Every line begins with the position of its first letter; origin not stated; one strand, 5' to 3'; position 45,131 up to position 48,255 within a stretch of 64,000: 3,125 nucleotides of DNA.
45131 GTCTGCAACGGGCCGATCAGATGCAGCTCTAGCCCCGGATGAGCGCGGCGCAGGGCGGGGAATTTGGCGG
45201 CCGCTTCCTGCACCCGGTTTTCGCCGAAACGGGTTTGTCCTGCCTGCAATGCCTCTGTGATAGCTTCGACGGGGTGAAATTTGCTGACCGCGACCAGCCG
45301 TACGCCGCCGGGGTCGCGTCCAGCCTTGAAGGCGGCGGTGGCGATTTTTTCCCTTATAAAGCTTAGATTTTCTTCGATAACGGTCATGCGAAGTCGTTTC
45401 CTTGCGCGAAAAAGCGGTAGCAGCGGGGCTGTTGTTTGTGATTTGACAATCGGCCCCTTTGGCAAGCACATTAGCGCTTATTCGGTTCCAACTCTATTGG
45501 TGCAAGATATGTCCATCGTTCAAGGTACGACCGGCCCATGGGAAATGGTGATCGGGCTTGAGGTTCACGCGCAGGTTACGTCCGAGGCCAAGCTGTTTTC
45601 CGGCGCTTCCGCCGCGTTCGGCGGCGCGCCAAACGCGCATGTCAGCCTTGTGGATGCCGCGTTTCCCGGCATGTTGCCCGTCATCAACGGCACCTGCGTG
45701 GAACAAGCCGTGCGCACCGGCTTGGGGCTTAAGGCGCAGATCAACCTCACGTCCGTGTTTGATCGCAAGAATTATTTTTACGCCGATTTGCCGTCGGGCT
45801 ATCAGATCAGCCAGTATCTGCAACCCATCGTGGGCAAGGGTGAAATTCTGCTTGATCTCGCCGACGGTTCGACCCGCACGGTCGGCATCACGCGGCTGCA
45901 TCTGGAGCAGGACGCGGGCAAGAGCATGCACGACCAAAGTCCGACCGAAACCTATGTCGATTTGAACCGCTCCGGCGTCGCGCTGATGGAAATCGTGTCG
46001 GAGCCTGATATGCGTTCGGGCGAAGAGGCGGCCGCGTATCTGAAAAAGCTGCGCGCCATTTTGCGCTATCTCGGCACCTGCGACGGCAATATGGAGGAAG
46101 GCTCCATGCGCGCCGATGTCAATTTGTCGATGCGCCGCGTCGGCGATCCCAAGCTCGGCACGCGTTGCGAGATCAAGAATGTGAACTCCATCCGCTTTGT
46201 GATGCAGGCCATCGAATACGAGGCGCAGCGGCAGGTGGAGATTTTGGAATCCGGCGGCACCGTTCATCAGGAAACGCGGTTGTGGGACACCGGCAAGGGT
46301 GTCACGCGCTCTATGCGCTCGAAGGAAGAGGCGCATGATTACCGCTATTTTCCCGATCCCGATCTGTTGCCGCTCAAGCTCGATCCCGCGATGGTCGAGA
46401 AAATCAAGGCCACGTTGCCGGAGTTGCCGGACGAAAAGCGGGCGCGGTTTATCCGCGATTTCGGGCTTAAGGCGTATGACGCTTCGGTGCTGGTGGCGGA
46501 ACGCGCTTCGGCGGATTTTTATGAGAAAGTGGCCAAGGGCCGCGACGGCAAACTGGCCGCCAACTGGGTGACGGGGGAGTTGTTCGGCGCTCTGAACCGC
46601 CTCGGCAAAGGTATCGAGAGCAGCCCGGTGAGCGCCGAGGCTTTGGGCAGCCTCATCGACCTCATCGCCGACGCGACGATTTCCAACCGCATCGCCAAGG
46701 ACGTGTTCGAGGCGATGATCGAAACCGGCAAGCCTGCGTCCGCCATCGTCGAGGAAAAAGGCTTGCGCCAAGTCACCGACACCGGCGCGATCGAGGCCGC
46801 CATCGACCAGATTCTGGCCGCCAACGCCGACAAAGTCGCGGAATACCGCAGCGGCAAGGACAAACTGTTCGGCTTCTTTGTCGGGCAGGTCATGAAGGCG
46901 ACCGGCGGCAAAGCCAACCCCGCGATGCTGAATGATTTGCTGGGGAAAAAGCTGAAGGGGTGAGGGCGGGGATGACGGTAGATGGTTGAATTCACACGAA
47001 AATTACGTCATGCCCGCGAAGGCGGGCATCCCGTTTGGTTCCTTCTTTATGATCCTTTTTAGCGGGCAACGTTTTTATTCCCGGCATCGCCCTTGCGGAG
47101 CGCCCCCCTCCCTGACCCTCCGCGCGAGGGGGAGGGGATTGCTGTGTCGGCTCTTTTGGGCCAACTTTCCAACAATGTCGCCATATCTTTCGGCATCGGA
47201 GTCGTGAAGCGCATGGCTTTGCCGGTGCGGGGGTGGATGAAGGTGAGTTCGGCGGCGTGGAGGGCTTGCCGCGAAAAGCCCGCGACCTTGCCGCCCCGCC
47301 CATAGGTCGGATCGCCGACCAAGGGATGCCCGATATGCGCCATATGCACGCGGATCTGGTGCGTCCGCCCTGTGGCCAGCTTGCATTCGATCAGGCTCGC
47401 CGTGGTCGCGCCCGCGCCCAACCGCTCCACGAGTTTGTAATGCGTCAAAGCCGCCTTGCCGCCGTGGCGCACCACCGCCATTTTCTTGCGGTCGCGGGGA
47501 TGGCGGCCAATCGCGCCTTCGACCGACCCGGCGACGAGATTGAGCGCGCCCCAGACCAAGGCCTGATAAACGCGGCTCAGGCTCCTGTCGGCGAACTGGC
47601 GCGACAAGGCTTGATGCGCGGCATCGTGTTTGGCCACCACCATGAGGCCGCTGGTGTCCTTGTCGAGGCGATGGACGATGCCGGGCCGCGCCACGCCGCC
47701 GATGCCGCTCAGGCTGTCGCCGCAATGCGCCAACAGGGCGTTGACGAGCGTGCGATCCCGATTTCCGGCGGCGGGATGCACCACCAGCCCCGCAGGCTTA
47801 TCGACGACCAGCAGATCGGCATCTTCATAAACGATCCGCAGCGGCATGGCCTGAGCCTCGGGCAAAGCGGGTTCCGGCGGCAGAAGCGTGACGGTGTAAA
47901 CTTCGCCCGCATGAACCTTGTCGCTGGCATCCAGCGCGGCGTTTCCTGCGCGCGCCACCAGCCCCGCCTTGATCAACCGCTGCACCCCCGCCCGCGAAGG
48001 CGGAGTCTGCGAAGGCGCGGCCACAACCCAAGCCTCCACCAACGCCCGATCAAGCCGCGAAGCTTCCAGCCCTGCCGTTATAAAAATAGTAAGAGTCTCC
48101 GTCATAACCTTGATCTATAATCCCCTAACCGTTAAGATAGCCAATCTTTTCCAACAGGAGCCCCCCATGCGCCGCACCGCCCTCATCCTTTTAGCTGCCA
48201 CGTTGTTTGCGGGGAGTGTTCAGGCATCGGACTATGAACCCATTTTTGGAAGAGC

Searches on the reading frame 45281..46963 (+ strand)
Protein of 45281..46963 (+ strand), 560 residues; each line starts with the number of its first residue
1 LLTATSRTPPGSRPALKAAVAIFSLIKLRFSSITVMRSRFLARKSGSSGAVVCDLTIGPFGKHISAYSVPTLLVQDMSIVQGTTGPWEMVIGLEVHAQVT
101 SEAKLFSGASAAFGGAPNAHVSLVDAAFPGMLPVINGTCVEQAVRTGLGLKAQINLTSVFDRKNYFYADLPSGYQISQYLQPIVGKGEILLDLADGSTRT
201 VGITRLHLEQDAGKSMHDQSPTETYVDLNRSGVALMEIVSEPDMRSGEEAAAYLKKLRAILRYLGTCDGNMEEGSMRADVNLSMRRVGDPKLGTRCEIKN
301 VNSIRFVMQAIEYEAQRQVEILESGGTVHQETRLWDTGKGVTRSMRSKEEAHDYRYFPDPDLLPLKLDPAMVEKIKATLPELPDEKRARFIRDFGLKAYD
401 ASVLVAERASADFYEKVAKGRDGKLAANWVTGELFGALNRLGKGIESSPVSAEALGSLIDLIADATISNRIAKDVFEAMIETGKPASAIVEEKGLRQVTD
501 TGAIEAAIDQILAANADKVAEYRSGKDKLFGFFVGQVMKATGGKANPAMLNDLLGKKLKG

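Call 44: search_protein_families(library=pfam, proteins=[window:45281-46963:+], max_evalue=0.00001)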
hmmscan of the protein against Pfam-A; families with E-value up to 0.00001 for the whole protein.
window:45281-46963:+ (560 aa): 2 families
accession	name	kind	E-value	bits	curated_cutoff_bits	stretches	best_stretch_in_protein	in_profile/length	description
PF02934.20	GatB_N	-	3.9e-117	390.8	23.4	1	89-373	1-277/277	GatB/GatE catalytic domain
PF02637.23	GatB_Yqey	-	3.9e-52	176.5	27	1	412-558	1-148/148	GatB domain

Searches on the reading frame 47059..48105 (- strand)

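Call 44: search_protein_families(library=pfam, proteins=[window:47059-48105:-], max_evalue=0.00001)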
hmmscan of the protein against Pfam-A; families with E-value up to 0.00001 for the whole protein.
window:47059-48105:- (348 aa): 1 family
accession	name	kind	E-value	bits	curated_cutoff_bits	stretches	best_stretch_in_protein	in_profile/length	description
PF00849.27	PseudoU_synth_2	-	4.8e-33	115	26.8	1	97-257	1-152/152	RNA pseudouridylate synthase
